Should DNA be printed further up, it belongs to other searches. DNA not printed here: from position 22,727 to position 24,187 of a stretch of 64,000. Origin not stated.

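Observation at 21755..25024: Four-gene cassette: two thiolase-fold paralogs stripped of all canonical catalytic residues, plus two DUF35 zinc-ribbon/OB proteins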

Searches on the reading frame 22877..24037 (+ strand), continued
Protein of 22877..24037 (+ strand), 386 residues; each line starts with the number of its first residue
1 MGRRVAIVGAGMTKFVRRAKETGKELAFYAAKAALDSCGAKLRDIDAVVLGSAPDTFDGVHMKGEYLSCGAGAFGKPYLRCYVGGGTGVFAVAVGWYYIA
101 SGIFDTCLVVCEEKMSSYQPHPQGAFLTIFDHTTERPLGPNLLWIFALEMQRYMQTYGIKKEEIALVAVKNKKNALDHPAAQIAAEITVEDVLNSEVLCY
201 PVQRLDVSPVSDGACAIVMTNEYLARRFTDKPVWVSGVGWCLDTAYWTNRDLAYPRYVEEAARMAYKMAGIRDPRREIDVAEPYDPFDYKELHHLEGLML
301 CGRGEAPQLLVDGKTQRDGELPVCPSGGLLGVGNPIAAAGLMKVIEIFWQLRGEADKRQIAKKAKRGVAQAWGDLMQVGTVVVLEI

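Call 15: find_related_loci(query=A1, collection=genome_contigs, flank=6000)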
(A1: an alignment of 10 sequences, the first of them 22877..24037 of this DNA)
Query A1 (386 aa) in genome_contigs; peptide patterns used: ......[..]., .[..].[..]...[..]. (x = any residue, [..] = any of these).
599 stretches matched a pattern (row limit reached: there are more); 588 encode a relative of the query (tblastn E <= 1e-3); the best 80 are kept; 80 distinct loci.
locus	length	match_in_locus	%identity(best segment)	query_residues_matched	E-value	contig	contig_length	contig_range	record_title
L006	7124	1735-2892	82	1-386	0e+0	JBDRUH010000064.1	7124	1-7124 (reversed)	MAG: candidate division WOR-3 bacterium isolate JZ-2_201705_bins_136 JZ-2_201705_bins_136_scaffold_64, whole genome shot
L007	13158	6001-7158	82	1-386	0e+0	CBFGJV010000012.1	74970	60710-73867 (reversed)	MAG: candidate division WOR-3 bacterium isolate SZTDM_202302_bins_28.1 genome assembly, contig: NODE_12_length_74970_cov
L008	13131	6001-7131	83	1-377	0e+0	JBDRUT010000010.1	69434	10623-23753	MAG: candidate division WOR-3 bacterium isolate SZTDM-2_201709_bins_113 SZTDM-2_201709_bins_113_scaffold_10, whole genom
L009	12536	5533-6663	82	1-377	0e+0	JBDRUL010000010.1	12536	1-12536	MAG: candidate division WOR-3 bacterium isolate SZTDM-2_201709_bins_32 SZTDM-2_201709_bins_32_scaffold_10, whole genome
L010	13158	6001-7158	81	1-386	0e+0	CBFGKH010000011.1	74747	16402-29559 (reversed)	MAG: candidate division WOR-3 bacterium isolate SZTDM_202207_bins_15.1 genome assembly, contig: NODE_11_length_74747_cov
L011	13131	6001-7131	77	1-377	0e+0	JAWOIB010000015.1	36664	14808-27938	MAG: bacterium isolate CWP5-1.bin.86 k191_3896791, whole genome shotgun sequence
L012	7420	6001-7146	77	3-384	0e+0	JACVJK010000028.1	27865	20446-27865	MAG: Actinomycetota bacterium isolate GMQP.bin.3 contig028, whole genome shotgun sequence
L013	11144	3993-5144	76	3-386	0e+0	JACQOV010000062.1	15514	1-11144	MAG: Deltaproteobacteria bacterium isolate NC_groundwater_1290_Ag_S-0.2um_49_37 S_p2_S4_coassembly_k141_2309296, whole g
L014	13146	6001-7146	77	3-384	0e+0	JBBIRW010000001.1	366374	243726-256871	MAG: Deltaproteobacteria bacterium isolate SLF170214_bin_359 NODE_2_length_366374_cov_9.27345, whole genome shotgun sequ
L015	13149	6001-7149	76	4-386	0e+0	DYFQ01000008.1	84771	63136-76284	MAG TPA_asm: Symbiobacterium thermophilum isolate BE2011_3_71_10 Afr_mines_BE2011_111_length_84771_cov_3_877308, whole g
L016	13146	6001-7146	74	3-384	0e+0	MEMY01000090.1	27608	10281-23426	MAG: archaeon RBG_16_50_20 RBG_16_scaffold_6510, whole genome shotgun sequence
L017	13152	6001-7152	74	1-384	0e+0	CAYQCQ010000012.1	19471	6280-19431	MAG TPA_asm: uncultured Candidatus Bathyarchaeia archaeon isolate binchicken_co327_6 genome assembly, contig: NODE_687_l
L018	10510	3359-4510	73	3-386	0e+0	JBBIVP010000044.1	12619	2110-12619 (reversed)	MAG: bacterium isolate SLF170214_bin_8 NODE_5174_length_12619_cov_3.373289, whole genome shotgun sequence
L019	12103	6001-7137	76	3-380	0e+0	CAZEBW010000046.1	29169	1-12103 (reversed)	MAG TPA_asm: uncultured Anaerolineae bacterium isolate binchicken_co17_112 genome assembly, contig: NODE_4357_length_291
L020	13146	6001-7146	75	3-384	0e+0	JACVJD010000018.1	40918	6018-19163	MAG: Candidatus Solincola daggyaiensis isolate DG_1_6.bin.137 contig018, whole genome shotgun sequence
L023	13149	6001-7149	74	3-384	0e+0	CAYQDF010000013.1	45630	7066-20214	MAG TPA_asm: uncultured Anaerolineaceae bacterium isolate binchicken_co107_414 genome assembly, contig: NODE_2038_length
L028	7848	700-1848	77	3-384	0e+0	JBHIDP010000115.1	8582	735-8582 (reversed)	MAG: Anaerolineae bacterium isolate b3.sp3_bin.44 NODE_2955_length_8582_cov_16.706579, whole genome shotgun sequence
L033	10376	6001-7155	77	3-386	0e+0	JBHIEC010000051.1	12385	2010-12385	MAG: Anaerolineae bacterium isolate b3.sp2_bin.41 NODE_1614_length_12385_cov_7.003325, whole genome shotgun sequence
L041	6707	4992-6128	75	3-380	0e+0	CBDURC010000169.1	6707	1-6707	MAG TPA_asm: uncultured Anaerolineales bacterium isolate SRR22302361_binner13_Refined_100 genome assembly, contig: ERZ25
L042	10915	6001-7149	77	3-384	0e+0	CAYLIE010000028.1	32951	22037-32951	MAG TPA_asm: uncultured Anaerolineales bacterium isolate binchicken_co294_77 genome assembly, contig: NODE_1781_length_3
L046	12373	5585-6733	73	3-385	0e+0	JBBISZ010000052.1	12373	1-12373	MAG: Deltaproteobacteria bacterium isolate STF170223_bin_385 NODE_5300_length_12373_cov_3.922228, whole genome shotgun s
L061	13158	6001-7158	74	2-386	0e+0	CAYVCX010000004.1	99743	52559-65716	MAG TPA_asm: uncultured Anaerolineales bacterium isolate SRP141376_co1_360 genome assembly, contig: NODE_522_length_9974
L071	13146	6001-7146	72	3-384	0e+0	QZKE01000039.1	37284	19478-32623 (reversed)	MAG: Actinobacteria bacterium isolate SURF_21 Ga0104751_1001624, whole genome shotgun sequence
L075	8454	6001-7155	75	3-386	0e+0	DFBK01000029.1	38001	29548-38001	MAG TPA_asm: Anaerolineales bacterium UBA3082 UBA3082_contig_17775, whole genome shotgun sequence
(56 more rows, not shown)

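Call 33: predict_structure(alignment_id=A1)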
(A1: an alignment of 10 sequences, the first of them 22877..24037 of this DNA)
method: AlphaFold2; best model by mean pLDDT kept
length: 386 residues; sequences in the alignment: 10
mean_pLDDT: 37.9   pTM: 0.36
mean pLDDT of the five models: 37.9, 35.7, 33.3, 33.3, 32.1
residues with pLDDT >= 90: 0; 70-90: 12; 50-70: 67; < 50: 307
segments of 3 or more residues with pLDDT < 50: 1-159, 167-185, 195-230, 241-255, 282-342, 357-360, 372-378
pLDDT, mean of each block of 10 residues (from residue 1): 29 26 39 41 39 25 24 29 24 21 22 22 24 25 32 46 50 39 47 39 23 23 40 51 36 47 64 71 41 35 37 34 32 33 54 54 64 46 59
secondary structure, 60 per line:
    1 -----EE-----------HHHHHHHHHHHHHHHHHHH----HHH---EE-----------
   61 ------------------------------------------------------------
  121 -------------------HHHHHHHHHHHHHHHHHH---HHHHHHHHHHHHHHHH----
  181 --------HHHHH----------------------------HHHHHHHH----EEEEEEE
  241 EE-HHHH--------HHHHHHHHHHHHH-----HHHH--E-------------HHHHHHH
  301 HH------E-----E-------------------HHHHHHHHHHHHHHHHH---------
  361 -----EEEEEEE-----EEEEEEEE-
elements in order: H19-37 H140-157 H161-176 H189-193 H222-229 E234-242 H244-247 H256-268 H274-277 H294-302 H335-351 E366-372 E378-385

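Call 38: search_protein_families(library=ncbifam, proteins=[L014:277-753:+, L014:931-2076:+, L014:2083-2616:+, L014:2642-4321:+, L014:4402-4809:+, L014:8158-9102:+, L014:9186-10262:+, L014:10259-11248:+, L014:11245-11754:+, L014:11780-12985:+], max_evalue=0.00001)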
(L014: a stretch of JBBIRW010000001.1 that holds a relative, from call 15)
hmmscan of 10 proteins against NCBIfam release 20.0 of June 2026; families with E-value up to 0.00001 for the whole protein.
L014:277-753:+ (158 aa): 15 families
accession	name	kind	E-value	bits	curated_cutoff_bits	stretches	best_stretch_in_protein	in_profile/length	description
NF053878.1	FATransRegFadRBac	equivalog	6.4e-16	58.7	200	1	26-122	6-101/190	fatty acid metabolism transcriptional regulator FadR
NF053731.1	TransRegFasRMycb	equivalog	2.4e-14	53.6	330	1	23-135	11-123/199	HTH-type transcriptional activator FasR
TIGR03384.1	betaine_BetI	equivalog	7.2e-13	48.6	201.3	1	22-111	7-96/189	choline-binding transcriptional repressor BetI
NF001978.0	PRK00767.1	equivalog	6e-12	45.8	118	1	22-112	8-99/197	transcriptional regulator BetI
NF051852.1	efflux_TF_MtrR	exception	1.2e-10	41.5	280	1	25-100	12-88/205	multidrug efflux system transcriptional repressor MtrR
TIGR03968.1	mycofact_TetR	equivalog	4.4e-10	39.5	224.9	1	25-92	11-78/190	mycofactocin system transcriptional regulator MftR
NF037937.1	septum_RefZ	equivalog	7.1e-10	39.1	180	1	25-109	1-87/195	forespore capture DNA-binding protein RefZ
NF050111.1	TransRegSACE7040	equivalog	4.6e-09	36.4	250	1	24-108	2-86/186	SACE_7040 family transcriptional regulator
NF041196.1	ScbR_bind_reg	equivalog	6.3e-09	36.3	150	1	25-99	8-82/191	ScbR family autoregulator-binding transcription factor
NF007949.0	PRK10668.1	equivalog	7.1e-09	35.5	271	1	24-83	12-71/216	multidrug efflux transporter transcriptional repressor AcrR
NF033703.1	transcr_KstR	equivalog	7e-08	32.3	280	1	24-96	8-80/185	cholesterol catabolism transcriptional regulator KstR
TIGR03613.1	RutR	equivalog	8.6e-08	32.3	368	1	19-105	4-89/202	pyrimidine utilization regulatory protein R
NF011584.0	PRK15008.1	equivalog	4.3e-07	30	230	1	19-109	14-99/212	HTH-type transcriptional regulator RutR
NF008587.1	PRK11552.1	equivalog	6.2e-07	29.3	365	1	24-93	8-76/213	transcriptional regulator CecR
NF038211.1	MFT_alt_reg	equivalog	6.3e-06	26.7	285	1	25-117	3-94/193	mycofactocin system transcriptional regulator MftR2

L014:931-2076:+ (381 aa): 23 families
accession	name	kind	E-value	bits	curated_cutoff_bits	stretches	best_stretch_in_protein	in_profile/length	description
NF042972.1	AcrlCoAredClosAcrC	equivalog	3.1e-160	533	640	1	1-378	1-377/378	acryloyl-CoA reductase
NF043006.1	CyhCrbnylCoADH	equivalog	5.2e-106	354.8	650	1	6-377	5-375/380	cyclohexane-1-carbonyl-CoA dehydrogenase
NF058590.1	AcCoDHFadEBacil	equivalog_domain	5.9e-106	355.3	600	1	4-378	20-411/586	acyl-CoA dehydrogenase FadE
NF045552.1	GlutCoADH_Des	equivalog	1.8e-105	353.3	470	1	1-380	1-382/387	glutaryl-CoA dehydrogenase Acd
NF042439.1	SulpropCoADesulf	equivalog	9.4e-92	307.7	600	1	14-381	2-374/379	3-sulfinopropanoyl-CoA desulfinase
NF045652.1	ProlPCPDhRedW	equivalog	6.6e-85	285.2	650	1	8-376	3-372/376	L-prolyl-[peptidyl-carrier protein] dehydrogenase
NF053553.1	prodigi_MBC_PigA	equivalog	1.6e-82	277.7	500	1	1-376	1-378/381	prodigiosin MBC biosynthesis dehydrogenase PigA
NF008997.0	PRK12341.1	equivalog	1e-73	248.6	537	1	1-376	1-375/382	acyl-CoA dehydrogenase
TIGR03207.1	cyc_hxne_CoA_dh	equivalog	1.2e-68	231.6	575.35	1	6-375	2-369/372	cyclohexanecarboxyl-CoA dehydrogenase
NF002885.1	PRK03354.1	equivalog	6.3e-63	213.1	540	1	1-375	1-371/378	crotonobetainyl-CoA dehydrogenase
NF052270.1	Staph_DH_FadE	equivalog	6.3e-57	193.1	600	1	7-379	23-395/400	acyl-CoA dehydrogenase FadE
NF007000.1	PRK09463.1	subfamily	3.1e-37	128.3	600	1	36-345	73-400/726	acyl-CoA dehydrogenase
TIGR03203.1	pimD_small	equivalog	6.5e-37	127.5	652.7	1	2-364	1-363/378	pimeloyl-CoA dehydrogenase small subunit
NF049984.1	Rv1679_FadE16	equivalog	3.9e-36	125.1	600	1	27-367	15-355/371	Rv1679 family acyl-CoA dehydrogenase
NF009586.0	PRK13026.1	subfamily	1.6e-32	112.7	608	1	36-344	108-434/777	acyl-CoA dehydrogenase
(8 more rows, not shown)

L014:2083-2616:+ (177 aa): 4 families
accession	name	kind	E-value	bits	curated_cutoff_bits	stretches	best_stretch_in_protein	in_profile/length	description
NF004637.0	PRK05986.1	subfamily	3.9e-60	202.9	185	1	4-176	26-196/197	cob(I)yrinic acid a,c-diamide adenosyltransferase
TIGR00708.1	cobA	equivalog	3e-53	180.2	167.75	1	3-176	2-176/177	cob(I)yrinic acid a,c-diamide adenosyltransferase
NF005648.0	PRK07414.1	equivalog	4e-27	94.9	248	1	6-162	21-176/178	P-loop NTPase family protein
NF005647.0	PRK07413.1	equivalog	1e-26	93.6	426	1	5-176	18-204/382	cob(I)yrinic acid a,c-diamide adenosyltransferase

L014:2642-4321:+ (559 aa): 4 families
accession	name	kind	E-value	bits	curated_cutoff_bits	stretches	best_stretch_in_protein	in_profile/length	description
TIGR00641.1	acid_CoA_mut_N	subfamily_domain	1.1e-255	848.9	303.8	1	36-556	1-525/528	methylmalonyl-CoA mutase N-terminal domain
NF006944.0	PRK09426.1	equivalog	9.9e-211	701.4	876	1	18-555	17-553/721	methylmalonyl-CoA mutase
NF045497.1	IsobCoAmut_IcmF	equivalog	6.8e-111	371.8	1500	2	191-554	707-1073/1076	fused isobutyryl-CoA mutase/GTPase IcmF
TIGR00642.1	mmCoA_mut_beta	equivalog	6.6e-61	206.3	617.25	1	7-486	16-465/620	methylmalonyl-CoA mutase small subunit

L014:4402-4809:+ (135 aa): 13 families
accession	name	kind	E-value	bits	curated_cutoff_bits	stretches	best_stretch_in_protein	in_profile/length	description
TIGR00640.1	acid_CoA_mut_C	subfamily_domain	7.6e-53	178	57.45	1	5-134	1-130/132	methylmalonyl-CoA mutase C-terminal domain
NF006944.0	PRK09426.1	equivalog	1.8e-38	132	876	1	4-132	587-715/721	methylmalonyl-CoA mutase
NF045497.1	IsobCoAmut_IcmF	equivalog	2.9e-25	88.3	1500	1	6-119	2-117/1076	fused isobutyryl-CoA mutase/GTPase IcmF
NF002612.0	PRK02261.1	equivalog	7.2e-15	54.8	110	1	6-134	3-137/148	methylaspartate mutase subunit S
TIGR01501.1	MthylAspMutase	equivalog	1.5e-14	53.9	135.8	1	9-131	4-132/134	methylaspartate mutase subunit S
TIGR02370.1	pyl_corrinoid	subfamily_domain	3.1e-08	33.2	215.3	1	8-100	86-180/197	methyltransferase cognate corrinoid protein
NF041607.1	dimeth_corrin_MtbC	equivalog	4.6e-07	29.5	350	1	16-95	92-172/203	dimethylamine corrinoid protein MtbC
NF040669.1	MtaC2_Meth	equivalog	5.7e-07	29.1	450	1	2-104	122-225/267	methanol--corrinoid protein MtaC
TIGR02082.1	metH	equivalog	1.2e-06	26.5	1010.85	1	4-97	731-824/1182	methionine synthase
NF040743.1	ornith_mutase_E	equivalog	1.7e-06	26.3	800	1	3-131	592-726/730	D-ornithine 4,5-aminomutase subunit OraE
NF007024.0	PRK09490.1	equivalog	2.1e-06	25.8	1497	1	4-67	749-812/1234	methionine synthase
NF040655.1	MtaC_Meth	equivalog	2.5e-06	26.7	420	1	4-105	117-218/253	methanol--corrinoid protein MtaC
NF047996.1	corrin_MtgC_2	exception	7.9e-06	25.5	370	1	6-99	89-184/212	glycine betaine-specific corrinoid protein MtgC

L014:8158-9102:+ (314 aa): 4 families
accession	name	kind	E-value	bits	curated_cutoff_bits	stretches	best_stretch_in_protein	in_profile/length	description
TIGR00750.1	lao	equivalog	7.4e-100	333.9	240.75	1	10-305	1-298/300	methylmalonyl Co-A mutase-associated GTPase MeaB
NF006958.0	PRK09435.1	equivalog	3.9e-66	223.3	329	1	3-303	13-322/333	methylmalonyl Co-A mutase-associated GTPase MeaB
NF045497.1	IsobCoAmut_IcmF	equivalog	3.1e-40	137.9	1500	1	7-210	149-358/1076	fused isobutyryl-CoA mutase/GTPase IcmF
NF003255.0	PRK04213.1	equivalog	1.8e-06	27.4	164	0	180-243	129-192/204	GTP-binding protein EngB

L014:9186-10262:+ (358 aa): 0 families

L014:10259-11248:+ (329 aa): 4 families
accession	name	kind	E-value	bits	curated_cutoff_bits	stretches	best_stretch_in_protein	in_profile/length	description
NF008036.0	PRK10768.1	equivalog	7.5e-70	235.4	382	1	1-328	1-301/304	ribonucleoside hydrolase RihC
NF007761.0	PRK10443.1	equivalog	1.2e-62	211.7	433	1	1-328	1-308/311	pyrimidine-specific ribonucleoside hydrolase RihA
NF052221.1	UridNuclsHydUriH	equivalog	3.5e-56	190.6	450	1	4-327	1-306/310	uridine-preferring nucleoside hydrolase UriH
NF007417.0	PRK09955.1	equivalog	7.3e-45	153.2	459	1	2-315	3-296/313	ribosylpyrimidine nucleosidase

L014:11245-11754:+ (169 aa): 5 families
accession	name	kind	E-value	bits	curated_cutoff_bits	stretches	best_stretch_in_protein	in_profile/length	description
TIGR00589.1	ogt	superfamily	1.7e-30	104.8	46.4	1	82-161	1-80/80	methylated-DNA--[protein]-cysteine S-methyltransferase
NF011964.0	PRK15435.1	equivalog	3.8e-25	88.6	345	1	50-164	238-351/354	bifunctional DNA-binding transcriptional regulator/O6-methylguanine-DNA methyltransferase Ada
NF007626.0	PRK10286.1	equivalog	6.1e-24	85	192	1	57-161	62-166/171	methylated-DNA--[protein]-cysteine S-methyltransferase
NF041132.1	DNA_protcyst_Mta_Thcoc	equivalog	1.6e-12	47.6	250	1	76-161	85-168/169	methylated-DNA--protein-cysteine methyltransferase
NF003022.0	PRK03887.1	equivalog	4.9e-12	46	164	1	76-162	85-169/175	methylated-DNA--protein-cysteine methyltransferase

L014:11780-12985:+ (401 aa): 12 families
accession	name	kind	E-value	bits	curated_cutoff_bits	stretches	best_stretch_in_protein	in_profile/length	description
NF006806.0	PRK09319.1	equivalog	4.6e-189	629.7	764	1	3-399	11-410/561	bifunctional 3,4-dihydroxy-2-butanone-4-phosphate synthase/GTP cyclohydrolase II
NF006803.0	PRK09311.1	equivalog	1.6e-186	620.1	569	1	2-400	8-406/417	bifunctional 3,4-dihydroxy-2-butanone-4-phosphate synthase/GTP cyclohydrolase II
NF010626.1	PRK14019.1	equivalog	4.2e-145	483.3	513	1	3-372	2-360/364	bifunctional 3,4-dihydroxy-2-butanone-4-phosphate synthase/GTP cyclohydrolase II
NF009132.0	PRK12485.1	equivalog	5.6e-113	377.7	693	1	1-376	1-368/369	bifunctional 3,4-dihydroxy-2-butanone-4-phosphate synthase/GTP cyclohydrolase II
NF006804.0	PRK09314.1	equivalog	6.4e-110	367.5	432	2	1-300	1-291/339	bifunctional 3,4-dihydroxy-2-butanone 4-phosphate synthase/GTP cyclohydrolase II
NF006805.0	PRK09318.1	equivalog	4.2e-109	365.1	486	1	7-400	2-382/387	bifunctional 3,4-dihydroxy-2-butanone-4-phosphate synthase/GTP cyclohydrolase II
TIGR00506.1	ribB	equivalog_domain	3e-78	262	177.45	1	3-199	2-204/204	3,4-dihydroxy-2-butanone-4-phosphate synthase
TIGR00505.1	ribA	equivalog_domain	2.7e-77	258.6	205.85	1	210-398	4-191/191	GTP cyclohydrolase II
NF001591.0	PRK00393.1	subfamily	3.4e-74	248.5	148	1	209-400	7-196/199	GTP cyclohydrolase II RibA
NF006456.0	PRK08815.1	equivalog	3.9e-63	214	464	1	145-400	122-367/376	GTP cyclohydrolase II RibA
NF004437.0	PRK05773.1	equivalog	1.3e-25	90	262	1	6-195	3-213/219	3,4-dihydroxy-2-butanone 4-phosphate synthase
NF005536.0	PRK07198.1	equivalog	7.2e-11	41.5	403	1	245-376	235-377/419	GTP cyclohydrolase II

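Call 39: search_protein_families(library=pfam, proteins=[L014:277-753:+, L014:931-2076:+, L014:2083-2616:+, L014:2642-4321:+, L014:4402-4809:+, L014:8158-9102:+, L014:9186-10262:+, L014:10259-11248:+, L014:11245-11754:+, L014:11780-12985:+], max_evalue=0.0001)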
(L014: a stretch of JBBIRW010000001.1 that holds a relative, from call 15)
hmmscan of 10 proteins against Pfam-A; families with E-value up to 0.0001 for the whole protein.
L014:277-753:+ (158 aa): 2 families
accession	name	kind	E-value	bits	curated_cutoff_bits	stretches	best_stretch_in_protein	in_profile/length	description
PF00440.29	TetR_N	-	6.6e-15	55.1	24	1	28-71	1-44/47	Bacterial regulatory proteins, tetR family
PF13022.12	HTH_Tnp_1_2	-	8.4e-05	23.1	27.9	0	22-73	7-56/122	Helix-turn-helix of insertion element transposase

L014:931-2076:+ (381 aa): 4 families
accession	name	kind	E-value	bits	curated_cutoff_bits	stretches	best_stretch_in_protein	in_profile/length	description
PF00441.29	Acyl-CoA_dh_1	-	1.5e-56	191.2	22.4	1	229-377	1-149/150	Acyl-CoA dehydrogenase, C-terminal domain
PF02771.21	Acyl-CoA_dh_N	-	1.5e-42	145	22.9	1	6-118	1-113/113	Acyl-CoA dehydrogenase, N-terminal domain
PF08028.16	Acyl-CoA_dh_2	-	9.8e-30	104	22.7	1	244-366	1-133/134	Acyl-CoA dehydrogenase, C-terminal domain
PF02770.24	Acyl-CoA_dh_M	-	4.1e-27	94.6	33.3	1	122-217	1-97/97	Acyl-CoA dehydrogenase, middle domain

L014:2083-2616:+ (177 aa): 1 family
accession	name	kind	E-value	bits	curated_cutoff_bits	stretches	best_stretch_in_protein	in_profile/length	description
PF02572.21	CobA_CobO_BtuR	-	4e-66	222.9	25.7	1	5-176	1-171/172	ATP:corrinoid adenosyltransferase BtuR/CobO/CobP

L014:2642-4321:+ (559 aa): 1 family
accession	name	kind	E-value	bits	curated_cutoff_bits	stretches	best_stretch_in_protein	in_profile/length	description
PF01642.28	MM_CoA_mutase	-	2.6e-237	788.8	22.1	1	38-551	2-512/512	Methylmalonyl-CoA mutase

L014:4402-4809:+ (135 aa): 1 family
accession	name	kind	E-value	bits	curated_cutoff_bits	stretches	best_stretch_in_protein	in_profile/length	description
PF02310.24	B12-binding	-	8.8e-27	93.8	32.1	1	8-123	2-119/121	B12 binding domain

L014:8158-9102:+ (314 aa): 4 families
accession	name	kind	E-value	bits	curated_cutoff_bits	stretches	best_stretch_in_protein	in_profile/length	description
PF03308.22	MeaB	-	4.3e-89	298.6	23.1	1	16-277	2-269/273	Methylmalonyl Co-A mutase-associated GTPase MeaB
PF02492.25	cobW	-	1.7e-06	28.2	20.7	1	45-209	2-171/180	CobW/HypB/UreG, nucleotide-binding domain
PF00009.33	GTP_EFTU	-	8.2e-06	26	26.5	0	45-241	5-184/188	Elongation factor Tu GTP binding domain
PF25199.1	nSTAND_NTPase5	-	2e-05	24.9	34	1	20-80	22-79/145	Novel STAND NTPase 5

L014:9186-10262:+ (358 aa): 1 family
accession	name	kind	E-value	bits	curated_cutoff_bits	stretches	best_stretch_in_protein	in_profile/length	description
PF05559.16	DUF763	-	6.6e-132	440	35.5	1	7-321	1-319/319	Protein of unknown function (DUF763)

L014:10259-11248:+ (329 aa): 1 family
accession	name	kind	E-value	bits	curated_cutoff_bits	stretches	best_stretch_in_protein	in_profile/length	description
PF01156.24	IU_nuc_hydro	-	2.1e-89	300.5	34.2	1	5-321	1-297/297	Inosine-uridine preferring nucleoside hydrolase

L014:11245-11754:+ (169 aa): 2 families
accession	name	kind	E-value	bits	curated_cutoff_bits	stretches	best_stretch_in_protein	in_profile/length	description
PF01035.26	DNA_binding_1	-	5.2e-29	100.4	27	1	83-162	1-80/81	6-O-methylguanine DNA methyltransferase, DNA binding domain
PF02870.21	Methyltransf_1N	-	1.3e-09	38.9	21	1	6-77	1-70/71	6-O-methylguanine DNA methyltransferase, ribonuclease-like domain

L014:11780-12985:+ (401 aa): 2 families
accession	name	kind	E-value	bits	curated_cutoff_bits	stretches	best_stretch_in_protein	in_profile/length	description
PF00926.24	DHBP_synthase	-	4e-89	297.6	26.4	1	7-198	1-191/191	3,4-dihydroxy-2-butanone 4-phosphate synthase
PF00925.25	GTP_cyclohydro2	-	2e-72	242.6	23.3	1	209-374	3-165/165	GTP cyclohydrolase II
